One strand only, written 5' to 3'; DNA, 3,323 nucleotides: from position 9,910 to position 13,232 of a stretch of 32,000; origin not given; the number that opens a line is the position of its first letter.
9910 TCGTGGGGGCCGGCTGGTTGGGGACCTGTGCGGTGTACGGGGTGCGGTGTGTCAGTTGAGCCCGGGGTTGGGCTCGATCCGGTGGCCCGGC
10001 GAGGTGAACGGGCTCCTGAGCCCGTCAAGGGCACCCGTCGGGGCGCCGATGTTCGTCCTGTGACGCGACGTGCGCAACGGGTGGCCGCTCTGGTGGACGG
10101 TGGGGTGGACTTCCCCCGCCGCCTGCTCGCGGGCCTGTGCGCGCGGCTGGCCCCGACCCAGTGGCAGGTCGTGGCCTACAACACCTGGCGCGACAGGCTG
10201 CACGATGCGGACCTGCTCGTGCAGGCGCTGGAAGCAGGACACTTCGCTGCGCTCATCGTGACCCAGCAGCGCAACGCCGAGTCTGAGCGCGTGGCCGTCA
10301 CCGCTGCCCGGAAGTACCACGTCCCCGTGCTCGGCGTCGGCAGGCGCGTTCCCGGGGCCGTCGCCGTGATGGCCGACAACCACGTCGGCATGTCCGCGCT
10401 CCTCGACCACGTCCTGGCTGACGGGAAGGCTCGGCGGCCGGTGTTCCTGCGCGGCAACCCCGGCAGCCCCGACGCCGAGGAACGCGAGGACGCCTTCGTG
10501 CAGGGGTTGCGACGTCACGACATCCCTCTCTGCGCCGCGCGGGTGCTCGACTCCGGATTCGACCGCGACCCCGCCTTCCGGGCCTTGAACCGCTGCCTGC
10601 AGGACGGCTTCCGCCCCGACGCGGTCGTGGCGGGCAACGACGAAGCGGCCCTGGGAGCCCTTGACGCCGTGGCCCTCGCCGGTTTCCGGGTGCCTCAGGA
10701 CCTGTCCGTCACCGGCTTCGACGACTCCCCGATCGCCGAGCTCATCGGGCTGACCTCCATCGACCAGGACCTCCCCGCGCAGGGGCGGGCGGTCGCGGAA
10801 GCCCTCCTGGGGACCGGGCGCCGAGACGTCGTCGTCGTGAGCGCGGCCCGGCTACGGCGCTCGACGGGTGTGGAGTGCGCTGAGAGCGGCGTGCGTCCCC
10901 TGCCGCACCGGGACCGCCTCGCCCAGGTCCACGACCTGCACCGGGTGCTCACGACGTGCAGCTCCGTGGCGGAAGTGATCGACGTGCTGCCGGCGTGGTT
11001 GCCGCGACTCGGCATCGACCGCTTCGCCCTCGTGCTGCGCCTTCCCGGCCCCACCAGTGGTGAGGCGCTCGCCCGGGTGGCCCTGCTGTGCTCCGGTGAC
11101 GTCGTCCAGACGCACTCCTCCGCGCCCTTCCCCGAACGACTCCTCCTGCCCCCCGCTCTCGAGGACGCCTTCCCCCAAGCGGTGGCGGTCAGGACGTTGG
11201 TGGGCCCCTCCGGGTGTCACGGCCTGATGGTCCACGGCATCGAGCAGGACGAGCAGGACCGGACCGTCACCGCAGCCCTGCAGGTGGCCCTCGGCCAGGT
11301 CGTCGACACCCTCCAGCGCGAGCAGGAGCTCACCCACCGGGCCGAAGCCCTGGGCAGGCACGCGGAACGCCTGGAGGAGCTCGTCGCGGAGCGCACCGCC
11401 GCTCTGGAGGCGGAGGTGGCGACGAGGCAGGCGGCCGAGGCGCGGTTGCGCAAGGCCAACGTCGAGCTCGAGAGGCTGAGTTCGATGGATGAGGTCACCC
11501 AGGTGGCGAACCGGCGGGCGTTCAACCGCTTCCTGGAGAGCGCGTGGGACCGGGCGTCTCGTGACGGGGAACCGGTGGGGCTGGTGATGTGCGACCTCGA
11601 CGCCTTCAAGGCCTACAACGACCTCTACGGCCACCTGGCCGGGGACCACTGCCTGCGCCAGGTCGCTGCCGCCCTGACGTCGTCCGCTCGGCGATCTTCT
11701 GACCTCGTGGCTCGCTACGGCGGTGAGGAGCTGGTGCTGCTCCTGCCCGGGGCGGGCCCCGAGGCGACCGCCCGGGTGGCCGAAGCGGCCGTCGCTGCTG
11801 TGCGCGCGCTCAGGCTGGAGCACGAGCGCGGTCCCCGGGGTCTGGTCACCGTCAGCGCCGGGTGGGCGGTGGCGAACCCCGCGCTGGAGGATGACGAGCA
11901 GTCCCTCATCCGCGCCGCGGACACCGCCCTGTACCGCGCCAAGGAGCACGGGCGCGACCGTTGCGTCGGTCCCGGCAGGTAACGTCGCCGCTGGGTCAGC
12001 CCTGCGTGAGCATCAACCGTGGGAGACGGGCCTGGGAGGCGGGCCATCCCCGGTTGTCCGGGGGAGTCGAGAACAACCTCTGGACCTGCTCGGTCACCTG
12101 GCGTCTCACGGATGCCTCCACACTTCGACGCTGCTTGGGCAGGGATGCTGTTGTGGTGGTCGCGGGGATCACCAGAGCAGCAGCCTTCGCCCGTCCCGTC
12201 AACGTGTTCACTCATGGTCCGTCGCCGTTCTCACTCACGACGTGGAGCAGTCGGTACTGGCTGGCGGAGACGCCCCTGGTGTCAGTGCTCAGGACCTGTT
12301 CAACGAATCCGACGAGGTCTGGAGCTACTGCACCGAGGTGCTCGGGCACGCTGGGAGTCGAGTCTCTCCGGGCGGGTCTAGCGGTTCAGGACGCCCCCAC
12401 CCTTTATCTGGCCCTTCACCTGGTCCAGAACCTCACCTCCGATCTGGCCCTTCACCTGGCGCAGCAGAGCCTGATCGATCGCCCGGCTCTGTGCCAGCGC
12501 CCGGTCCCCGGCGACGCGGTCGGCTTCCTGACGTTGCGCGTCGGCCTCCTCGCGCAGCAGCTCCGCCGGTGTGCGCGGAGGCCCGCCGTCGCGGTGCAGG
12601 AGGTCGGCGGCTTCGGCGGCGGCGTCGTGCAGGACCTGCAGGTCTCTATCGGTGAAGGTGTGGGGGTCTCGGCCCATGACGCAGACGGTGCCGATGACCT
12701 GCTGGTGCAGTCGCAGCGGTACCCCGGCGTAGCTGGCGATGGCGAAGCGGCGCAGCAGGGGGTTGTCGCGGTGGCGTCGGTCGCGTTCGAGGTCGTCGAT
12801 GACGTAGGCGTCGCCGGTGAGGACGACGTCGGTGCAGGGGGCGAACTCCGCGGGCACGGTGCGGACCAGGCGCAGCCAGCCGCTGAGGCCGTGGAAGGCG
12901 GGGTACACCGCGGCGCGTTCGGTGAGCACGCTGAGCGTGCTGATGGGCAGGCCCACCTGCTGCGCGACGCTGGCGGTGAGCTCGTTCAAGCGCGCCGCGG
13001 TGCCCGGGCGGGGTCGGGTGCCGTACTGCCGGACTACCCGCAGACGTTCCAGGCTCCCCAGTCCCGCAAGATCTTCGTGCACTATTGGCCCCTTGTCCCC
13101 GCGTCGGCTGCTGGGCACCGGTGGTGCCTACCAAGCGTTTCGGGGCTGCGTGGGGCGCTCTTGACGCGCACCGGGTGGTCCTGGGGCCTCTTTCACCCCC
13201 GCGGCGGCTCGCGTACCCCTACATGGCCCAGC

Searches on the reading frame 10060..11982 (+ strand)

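Call 30: search_protein_families(library=pfam, proteins=[window:10060-11982:+], max_evalue=0.01)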
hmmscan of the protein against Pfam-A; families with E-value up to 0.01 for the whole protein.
window:10060-11982:+ (640 aa): 4 families
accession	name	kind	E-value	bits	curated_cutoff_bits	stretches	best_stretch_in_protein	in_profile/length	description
PF00990.26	GGDEF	-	6.3e-48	163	23.8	1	475-634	2-161/161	Diguanylate cyclase, GGDEF domain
PF13377.12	Peripla_BP_3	-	8e-22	78.5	26.5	1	119-251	4-143/167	Periplasmic binding protein-like domain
PF00532.27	Peripla_BP_1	-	2.6e-11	44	22.2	1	56-250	52-258/281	Periplasmic binding proteins and sugar binding domain of LacI family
PF13407.12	Peripla_BP_4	-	5.8e-10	39.6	35.1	1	63-226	57-222/258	Periplasmic binding protein domain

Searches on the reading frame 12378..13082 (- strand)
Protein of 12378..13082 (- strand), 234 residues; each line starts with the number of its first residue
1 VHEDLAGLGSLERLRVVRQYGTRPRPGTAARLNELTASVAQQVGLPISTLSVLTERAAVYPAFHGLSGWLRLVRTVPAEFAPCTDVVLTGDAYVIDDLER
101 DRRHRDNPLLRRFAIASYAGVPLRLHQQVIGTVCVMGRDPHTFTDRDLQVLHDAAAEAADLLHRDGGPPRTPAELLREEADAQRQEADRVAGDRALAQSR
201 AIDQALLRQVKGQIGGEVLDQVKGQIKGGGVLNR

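Call 30: search_protein_families(library=pfam, proteins=[window:12378-13082:-], max_evalue=0.01)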
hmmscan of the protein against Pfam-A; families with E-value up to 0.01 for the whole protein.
window:12378-13082:- (234 aa): 3 families
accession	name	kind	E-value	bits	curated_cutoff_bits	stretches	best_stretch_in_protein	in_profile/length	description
PF01590.32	GAF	-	7.2e-15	56.1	22.4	1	32-159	6-130/133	GAF domain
PF13185.12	GAF_2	-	7.9e-14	52.5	28.6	1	38-162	13-135/136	GAF domain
PF13492.12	GAF_3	-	0.0043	17.9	27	0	116-159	81-124/129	GAF domain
